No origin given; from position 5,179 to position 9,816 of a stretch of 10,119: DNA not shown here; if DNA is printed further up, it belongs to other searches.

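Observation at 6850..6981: Two complete surface-protein modules joined in frame by a TM-anchor / basic / signal-peptide hairpin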

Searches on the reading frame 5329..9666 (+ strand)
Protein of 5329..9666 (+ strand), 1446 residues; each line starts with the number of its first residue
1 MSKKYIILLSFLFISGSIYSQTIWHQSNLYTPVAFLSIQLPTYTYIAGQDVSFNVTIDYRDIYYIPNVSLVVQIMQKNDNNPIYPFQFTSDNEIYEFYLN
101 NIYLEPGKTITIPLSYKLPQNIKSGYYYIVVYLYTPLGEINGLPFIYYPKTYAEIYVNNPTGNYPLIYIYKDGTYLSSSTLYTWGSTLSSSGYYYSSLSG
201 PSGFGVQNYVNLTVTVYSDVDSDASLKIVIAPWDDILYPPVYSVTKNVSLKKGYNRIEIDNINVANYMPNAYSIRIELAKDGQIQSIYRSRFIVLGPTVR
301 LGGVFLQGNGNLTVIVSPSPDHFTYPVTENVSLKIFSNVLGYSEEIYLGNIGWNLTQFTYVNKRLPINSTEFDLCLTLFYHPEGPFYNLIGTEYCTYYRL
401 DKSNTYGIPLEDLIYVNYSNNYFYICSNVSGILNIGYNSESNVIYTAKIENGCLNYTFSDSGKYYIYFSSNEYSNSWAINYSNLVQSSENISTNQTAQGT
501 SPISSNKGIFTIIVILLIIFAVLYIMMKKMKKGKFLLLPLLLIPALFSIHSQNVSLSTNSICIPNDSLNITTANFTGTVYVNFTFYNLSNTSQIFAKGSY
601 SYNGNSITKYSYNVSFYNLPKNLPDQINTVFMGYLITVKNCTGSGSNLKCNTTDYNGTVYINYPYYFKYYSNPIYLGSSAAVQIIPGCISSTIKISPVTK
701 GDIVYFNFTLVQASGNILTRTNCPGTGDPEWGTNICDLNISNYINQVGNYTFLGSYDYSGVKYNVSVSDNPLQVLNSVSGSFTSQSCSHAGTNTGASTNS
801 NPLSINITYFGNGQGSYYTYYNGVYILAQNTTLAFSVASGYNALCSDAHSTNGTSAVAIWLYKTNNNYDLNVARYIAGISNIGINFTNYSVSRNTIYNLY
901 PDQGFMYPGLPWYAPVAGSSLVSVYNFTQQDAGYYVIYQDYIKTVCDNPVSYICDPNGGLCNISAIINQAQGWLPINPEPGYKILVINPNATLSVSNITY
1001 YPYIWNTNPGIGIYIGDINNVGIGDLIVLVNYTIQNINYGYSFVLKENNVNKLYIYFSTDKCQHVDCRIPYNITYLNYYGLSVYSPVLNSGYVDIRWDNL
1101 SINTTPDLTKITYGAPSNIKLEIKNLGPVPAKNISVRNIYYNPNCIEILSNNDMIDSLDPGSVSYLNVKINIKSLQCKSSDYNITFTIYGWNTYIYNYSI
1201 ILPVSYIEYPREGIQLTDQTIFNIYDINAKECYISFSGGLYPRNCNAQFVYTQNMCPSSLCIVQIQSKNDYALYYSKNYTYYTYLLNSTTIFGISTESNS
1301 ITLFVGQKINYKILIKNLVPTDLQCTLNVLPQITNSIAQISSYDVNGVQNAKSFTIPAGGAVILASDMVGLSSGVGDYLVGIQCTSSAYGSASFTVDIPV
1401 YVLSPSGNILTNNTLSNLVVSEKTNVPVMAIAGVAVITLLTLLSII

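Call 6: search_protein_families(library=pfam, proteins=[window:5329-9666:+], max_evalue=0.01)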
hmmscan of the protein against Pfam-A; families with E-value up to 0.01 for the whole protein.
window:5329-9666:+ (1446 aa): 0 families

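Call 7: find_encoding_contigs(protein=window:5329-9666:+, flank=10000)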
Protein window:5329-9666:+ (1446 aa): no gene with exactly this product is on record in the collection.

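Call 9: find_homologous_proteins(query=window:5329-9666:+, max_evalue=0.001)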
Query window:5329-9666:+ (1446 aa): 10 proteins with E <= 0.001 among 8000 candidates.
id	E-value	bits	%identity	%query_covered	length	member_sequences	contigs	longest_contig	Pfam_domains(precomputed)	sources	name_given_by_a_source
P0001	0.0e+0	1668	56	99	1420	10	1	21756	-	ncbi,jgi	jgi:hypothetical protein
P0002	0.0e+0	1652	56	99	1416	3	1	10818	-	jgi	-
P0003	0.0e+0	1652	56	99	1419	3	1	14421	-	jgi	jgi:hypothetical protein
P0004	0.0e+0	1639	56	100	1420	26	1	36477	-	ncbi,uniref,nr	ncbi:hypothetical protein DDW05_00570 [Candidatus Nanobsidianus stetteri]|uniref:Uncharacterized pro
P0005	0.0e+0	1617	55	99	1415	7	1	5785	-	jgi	-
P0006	0.0e+0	1614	55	99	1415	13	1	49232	-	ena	-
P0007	0.0e+0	1612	55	100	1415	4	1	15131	-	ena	-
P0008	0.0e+0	1606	55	100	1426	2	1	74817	-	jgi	jgi:hypothetical protein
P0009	0.0e+0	1535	52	100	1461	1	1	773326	-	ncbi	ncbi:hypothetical protein YN1_4260 [Nanoarchaeota archaeon]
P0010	0.0e+0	1499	51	99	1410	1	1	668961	-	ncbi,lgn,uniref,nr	ncbi:hypothetical protein MJ1_0095 [Nanobdella aerobiophila]|uniref:Uncharacterized protein n=1 Tax=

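Call 13: find_related_loci(query=A1, collection=genome_contigs, flank=6000)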
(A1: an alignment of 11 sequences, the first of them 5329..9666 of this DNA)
Query A1 (1446 aa) in genome_contigs; peptide patterns used: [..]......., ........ (x = any residue, [..] = any of these).
59 stretches matched a pattern; 11 encode a relative of the query (tblastn E <= 1e-3); 10 distinct loci.
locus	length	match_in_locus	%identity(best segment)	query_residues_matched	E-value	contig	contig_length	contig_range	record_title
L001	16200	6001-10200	56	18-1439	0e+0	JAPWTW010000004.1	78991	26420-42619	MAG: Candidatus Nanopusillus sp. isolate RSNS12 scaffold_46_c1, whole genome shotgun sequence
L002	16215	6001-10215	55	18-1446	0e+0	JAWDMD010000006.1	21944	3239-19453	MAG: Candidatus Nanopusillus sp. isolate DS.bin.8 NODE_156_length_21944_cov_25.0825, whole genome shotgun sequence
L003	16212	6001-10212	56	18-1446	0e+0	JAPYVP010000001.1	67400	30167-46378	MAG: Candidatus Nanopusillus sp. isolate RSNP5 scaffold_47_c1, whole genome shotgun sequence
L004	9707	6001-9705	58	18-1272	0e+0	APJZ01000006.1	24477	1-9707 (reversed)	Candidatus Nanobsidianus stetteri Nst1_C6, whole genome shotgun sequence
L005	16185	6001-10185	51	18-1446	0e+0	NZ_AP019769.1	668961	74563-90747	Nanobdella aerobiophila strain MJ1 chromosome, complete genome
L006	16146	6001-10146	57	18-1423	0e+0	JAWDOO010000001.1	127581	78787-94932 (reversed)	MAG: Candidatus Nanopusillus sp. isolate RHS.bin.5 NODE_10_length_127581_cov_21.395, whole genome shotgun sequence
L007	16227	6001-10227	55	1-1432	0e+0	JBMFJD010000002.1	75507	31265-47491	MAG: Nanopusillaceae archaeon isolate KM4331-08 NODE_2_length_75507_cov_54.521769, whole genome shotgun sequence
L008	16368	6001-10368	52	1-1441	0e+0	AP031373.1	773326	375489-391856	Nanoarchaeota archaeon YN1 DNA, complete genome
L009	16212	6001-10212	56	18-1446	0e+0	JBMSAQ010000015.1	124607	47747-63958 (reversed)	MAG: Candidatus Nanopusillus sp. isolate Nanopusillus-CON-C-r01 Nanopusillus-CON-C-r01_k141_176118, whole genome shotgun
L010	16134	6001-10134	56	18-1423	0e+0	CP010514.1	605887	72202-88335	Candidatus Nanopusillus acidilobi strain 7A, complete genome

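Call 43: search_protein_representatives(alignment_id=A5)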
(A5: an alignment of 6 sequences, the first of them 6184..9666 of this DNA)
Query: 6 sequences, 1142 profile positions. Proteins with E-value up to 0.001 (for the whole library): 23; up to 1e-10: 11; up to 1e-30: 11. The best 23 are listed.
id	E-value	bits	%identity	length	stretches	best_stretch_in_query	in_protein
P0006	0.0e+00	1969.0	-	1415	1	1-1142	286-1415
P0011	0.0e+00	1743.5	-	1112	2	257-1138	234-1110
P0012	1.5e-150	519.7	-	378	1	1-318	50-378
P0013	7.1e-107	375.1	-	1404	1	1-1135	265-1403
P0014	3.5e-85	303.2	-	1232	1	2-994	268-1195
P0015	5.5e-85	302.6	-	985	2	747-980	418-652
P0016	1.9e-72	261.0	-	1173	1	1-893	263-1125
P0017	3.0e-68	247.2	-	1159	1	1-894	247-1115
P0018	1.0e-64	235.4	-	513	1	645-1134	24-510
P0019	2.8e-44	167.8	-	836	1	733-1133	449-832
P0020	2.7e-36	141.3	-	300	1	829-1084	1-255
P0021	3.3e-10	54.9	-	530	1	418-672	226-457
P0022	2.3e-07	45.5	-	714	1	542-673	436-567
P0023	1.3e-06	43.0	-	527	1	1-239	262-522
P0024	3.6e-06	41.6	-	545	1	415-785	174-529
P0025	8.6e-06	40.3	-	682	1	513-798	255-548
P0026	4.5e-05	37.9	-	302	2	1-112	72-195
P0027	1.6e-04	36.1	-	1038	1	279-812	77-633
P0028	2.0e-04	35.8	-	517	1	2-233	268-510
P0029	2.8e-04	35.3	-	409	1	505-685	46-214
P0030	4.9e-04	34.5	-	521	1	1-238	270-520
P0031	5.8e-04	34.3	-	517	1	1-238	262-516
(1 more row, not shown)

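Call 45: find_encoding_contigs(protein=P0011, flank=8000, max_places=4)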
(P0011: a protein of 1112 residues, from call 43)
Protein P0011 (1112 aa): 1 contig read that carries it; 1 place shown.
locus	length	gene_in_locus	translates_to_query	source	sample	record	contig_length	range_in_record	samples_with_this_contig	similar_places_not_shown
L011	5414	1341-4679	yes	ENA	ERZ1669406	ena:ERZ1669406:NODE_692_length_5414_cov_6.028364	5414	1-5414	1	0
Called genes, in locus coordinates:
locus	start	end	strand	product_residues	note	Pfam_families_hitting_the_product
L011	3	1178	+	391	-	?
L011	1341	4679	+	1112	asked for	-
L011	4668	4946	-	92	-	-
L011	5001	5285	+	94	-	PF01282:Ribosomal_S24e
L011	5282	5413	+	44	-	?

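Call 46: find_encoding_contigs(protein=P0023, flank=8000, max_places=4)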
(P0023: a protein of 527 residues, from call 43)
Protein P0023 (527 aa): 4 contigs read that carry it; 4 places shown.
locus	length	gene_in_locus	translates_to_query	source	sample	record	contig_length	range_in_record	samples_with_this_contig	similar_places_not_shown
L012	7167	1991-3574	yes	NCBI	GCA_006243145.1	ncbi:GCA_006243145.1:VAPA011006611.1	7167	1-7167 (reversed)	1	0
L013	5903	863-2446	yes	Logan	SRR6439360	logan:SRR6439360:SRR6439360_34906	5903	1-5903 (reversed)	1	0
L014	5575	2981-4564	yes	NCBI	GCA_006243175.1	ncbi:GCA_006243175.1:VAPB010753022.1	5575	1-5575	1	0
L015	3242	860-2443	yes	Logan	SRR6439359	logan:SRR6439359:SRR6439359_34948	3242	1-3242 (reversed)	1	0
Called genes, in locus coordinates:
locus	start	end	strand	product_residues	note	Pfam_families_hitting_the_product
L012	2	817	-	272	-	?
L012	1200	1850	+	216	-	PF01876:RNase_P_p30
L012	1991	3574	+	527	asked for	-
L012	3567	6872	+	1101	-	-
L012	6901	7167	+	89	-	?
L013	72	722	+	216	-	PF01876:RNase_P_p30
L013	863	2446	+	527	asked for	-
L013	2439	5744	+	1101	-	-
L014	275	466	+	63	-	-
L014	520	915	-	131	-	PF01870:Hjc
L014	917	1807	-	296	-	PF23023:Anti-Pycsar_Apyc1, PF00753:Lactamase_B, PF12706:Lactamase_B_2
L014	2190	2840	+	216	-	PF01876:RNase_P_p30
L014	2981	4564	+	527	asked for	-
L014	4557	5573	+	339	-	?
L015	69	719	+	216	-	PF01876:RNase_P_p30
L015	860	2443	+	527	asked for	-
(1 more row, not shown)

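Call 54: find_encoding_contigs(protein=P0030, flank=8000, max_places=3)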
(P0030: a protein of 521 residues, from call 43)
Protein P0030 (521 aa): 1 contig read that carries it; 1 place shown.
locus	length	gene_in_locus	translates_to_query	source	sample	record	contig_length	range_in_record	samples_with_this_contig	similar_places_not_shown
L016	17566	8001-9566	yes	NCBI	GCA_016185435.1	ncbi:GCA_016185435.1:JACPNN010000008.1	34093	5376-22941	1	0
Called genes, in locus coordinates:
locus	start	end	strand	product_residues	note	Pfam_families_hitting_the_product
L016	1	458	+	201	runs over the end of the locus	PF01909:NTP_transf_2, PF18765:Polbeta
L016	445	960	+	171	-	PF05168:HEPN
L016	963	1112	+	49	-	-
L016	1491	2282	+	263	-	PF09754:PAC2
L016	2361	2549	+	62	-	PF01192:RNA_pol_Rpb6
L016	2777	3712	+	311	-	PF01916:DS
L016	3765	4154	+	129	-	PF21485:IF5A-like_N, PF01287:eIF-5a (weak)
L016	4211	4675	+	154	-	PF00583:Acetyltransf_1, PF13673:Acetyltransf_10, PF13508:Acetyltransf_7, PF14542:Acetyltransf_CG (faint)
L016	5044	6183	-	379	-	PF01063:Aminotran_4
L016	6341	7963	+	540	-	PF06418:CTP_synth_N, PF00117:GATase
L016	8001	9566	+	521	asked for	-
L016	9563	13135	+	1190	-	-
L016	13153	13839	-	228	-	PF02732:ERCC4, PF14520:HHH_5 (weak)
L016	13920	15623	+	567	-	-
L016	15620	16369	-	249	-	-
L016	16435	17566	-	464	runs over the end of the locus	PF01425:Amidase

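Call 55: find_encoding_contigs(protein=P0028, flank=8000, max_places=3)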
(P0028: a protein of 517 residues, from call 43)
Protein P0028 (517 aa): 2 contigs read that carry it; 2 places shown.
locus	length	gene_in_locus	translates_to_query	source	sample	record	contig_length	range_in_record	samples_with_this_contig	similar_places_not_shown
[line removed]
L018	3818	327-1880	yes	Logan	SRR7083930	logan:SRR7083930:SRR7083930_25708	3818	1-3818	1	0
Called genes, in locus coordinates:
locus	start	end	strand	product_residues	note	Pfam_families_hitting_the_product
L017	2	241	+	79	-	?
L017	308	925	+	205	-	PF14512:TM1586_NiRdase (faint), PF00881:Nitroreductase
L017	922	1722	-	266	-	-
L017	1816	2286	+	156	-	-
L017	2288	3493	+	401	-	-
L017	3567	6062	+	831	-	PF02463:SMC_N, PF13175:AAA_15, PF13476:AAA_23, PF13558:SbcC_Walker_B (weak)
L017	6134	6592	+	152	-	-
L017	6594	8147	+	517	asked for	-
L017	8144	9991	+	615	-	-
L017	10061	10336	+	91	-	-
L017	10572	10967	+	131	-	-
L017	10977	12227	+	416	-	PF05048:NosD, PF13229:Beta_helix, PF05048:NosD (weak), PF13229:Beta_helix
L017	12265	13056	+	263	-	PF03372:Exo_endo_phos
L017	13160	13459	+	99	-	PF01035:DNA_binding_1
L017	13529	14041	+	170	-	-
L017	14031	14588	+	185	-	PF01909:NTP_transf_2, PF18765:Polbeta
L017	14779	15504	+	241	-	-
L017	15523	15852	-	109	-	-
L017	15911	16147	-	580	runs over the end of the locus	PF01496:V_ATPase_I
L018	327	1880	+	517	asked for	-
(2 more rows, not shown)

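Call 56: find_encoding_contigs(protein=P0031, flank=8000, max_places=3)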
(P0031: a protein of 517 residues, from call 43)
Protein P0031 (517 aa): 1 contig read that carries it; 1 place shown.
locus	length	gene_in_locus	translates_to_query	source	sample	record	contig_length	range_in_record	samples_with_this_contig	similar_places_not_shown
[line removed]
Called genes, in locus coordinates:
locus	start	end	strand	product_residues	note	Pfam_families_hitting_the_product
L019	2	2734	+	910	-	?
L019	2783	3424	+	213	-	PF00009:GTP_EFTU (faint), PF00071:Ras (faint), PF01926:MMR_HSR1, PF02421:FeoB_N (weak), PF08477:Roc (faint), PF16897:MMR_HSR1_Xtn (faint)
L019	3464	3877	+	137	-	PF09846:OapB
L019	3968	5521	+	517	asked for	-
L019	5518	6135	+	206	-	?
